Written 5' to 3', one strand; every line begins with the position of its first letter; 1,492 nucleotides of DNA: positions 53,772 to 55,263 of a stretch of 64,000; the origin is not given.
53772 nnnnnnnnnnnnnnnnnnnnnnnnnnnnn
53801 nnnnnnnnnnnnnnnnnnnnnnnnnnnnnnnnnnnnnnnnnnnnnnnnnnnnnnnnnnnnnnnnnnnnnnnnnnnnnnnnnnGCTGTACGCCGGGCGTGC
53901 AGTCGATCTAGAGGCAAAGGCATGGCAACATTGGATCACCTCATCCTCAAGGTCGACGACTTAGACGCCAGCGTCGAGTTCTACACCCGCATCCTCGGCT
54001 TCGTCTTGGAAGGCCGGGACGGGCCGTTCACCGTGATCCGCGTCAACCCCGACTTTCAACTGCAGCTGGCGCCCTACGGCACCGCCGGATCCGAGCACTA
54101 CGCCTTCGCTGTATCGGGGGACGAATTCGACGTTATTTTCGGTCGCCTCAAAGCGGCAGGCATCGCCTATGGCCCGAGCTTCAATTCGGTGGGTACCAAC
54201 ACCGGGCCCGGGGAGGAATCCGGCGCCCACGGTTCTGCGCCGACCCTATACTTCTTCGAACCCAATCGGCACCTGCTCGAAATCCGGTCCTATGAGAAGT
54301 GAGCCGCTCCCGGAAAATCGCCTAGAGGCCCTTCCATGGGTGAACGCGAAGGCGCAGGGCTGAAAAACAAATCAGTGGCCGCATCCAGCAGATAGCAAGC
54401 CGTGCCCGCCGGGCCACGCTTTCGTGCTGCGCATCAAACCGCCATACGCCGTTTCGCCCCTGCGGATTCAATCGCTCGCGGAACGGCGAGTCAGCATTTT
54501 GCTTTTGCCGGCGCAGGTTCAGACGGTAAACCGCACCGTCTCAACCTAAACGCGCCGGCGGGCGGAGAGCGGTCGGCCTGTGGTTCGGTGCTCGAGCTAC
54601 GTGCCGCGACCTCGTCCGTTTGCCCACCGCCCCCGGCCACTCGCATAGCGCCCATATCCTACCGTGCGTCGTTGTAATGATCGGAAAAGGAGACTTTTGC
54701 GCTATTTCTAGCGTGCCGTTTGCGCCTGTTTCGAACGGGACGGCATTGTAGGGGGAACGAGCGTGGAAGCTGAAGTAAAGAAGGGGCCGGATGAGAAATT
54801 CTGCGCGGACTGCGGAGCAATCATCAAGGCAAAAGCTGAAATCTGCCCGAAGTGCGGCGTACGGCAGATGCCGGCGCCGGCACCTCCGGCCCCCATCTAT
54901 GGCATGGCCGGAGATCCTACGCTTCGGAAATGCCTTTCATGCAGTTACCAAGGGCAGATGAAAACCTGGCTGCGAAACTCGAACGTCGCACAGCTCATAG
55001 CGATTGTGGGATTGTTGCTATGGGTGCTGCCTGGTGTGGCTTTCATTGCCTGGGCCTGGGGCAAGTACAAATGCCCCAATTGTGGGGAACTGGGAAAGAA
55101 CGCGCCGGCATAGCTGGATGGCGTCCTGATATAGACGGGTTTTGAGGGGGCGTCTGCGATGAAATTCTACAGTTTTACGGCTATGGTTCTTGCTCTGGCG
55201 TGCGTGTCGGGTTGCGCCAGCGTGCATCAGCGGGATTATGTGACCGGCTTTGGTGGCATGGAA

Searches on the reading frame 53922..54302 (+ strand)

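Call 72: search_protein_families(library=pfam, proteins=[window:53922-54302:+], max_evalue=0.001)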
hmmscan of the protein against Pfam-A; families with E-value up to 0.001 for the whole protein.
window:53922-54302:+ (126 aa): 2 families
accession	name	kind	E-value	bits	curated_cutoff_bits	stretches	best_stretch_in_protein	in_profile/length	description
PF00903.31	Glyoxalase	-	5e-08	33.8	20.6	1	4-120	2-120/121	Glyoxalase/Bleomycin resistance protein/Dioxygenase superfamily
PF22677.2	Ble-like_N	-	8.2e-07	29.1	24.5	1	6-41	4-40/41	Bleomycin resistance protein-like N-terminal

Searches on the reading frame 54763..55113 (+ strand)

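Call 72: search_protein_families(library=pfam, proteins=[window:54763-55113:+], max_evalue=0.001)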
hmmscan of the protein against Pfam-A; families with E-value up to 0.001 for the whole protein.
window:54763-55113:+ (116 aa): 5 families
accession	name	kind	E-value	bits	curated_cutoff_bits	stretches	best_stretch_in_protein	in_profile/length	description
PF12773.13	DZR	-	2.2e-06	28.1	27.3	1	11-32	24-45/45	Double zinc ribbon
PF01155.25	HypA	-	0.0002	21.8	28.9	0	4-36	63-97/112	Hydrogenase/urease nickel incorporation, metallochaperone, hypA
PF13248.11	Zn_ribbon_3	-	0.00024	20.9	27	1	14-34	5-25/26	zinc-ribbon domain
PF17032.10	Zn_ribbon_15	-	0.00056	21.1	28.9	0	11-32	52-73/73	zinc-ribbon family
PF13240.11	Zn_Ribbon_1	-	0.00093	19.4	25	1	13-32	1-20/23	zinc-ribbon domain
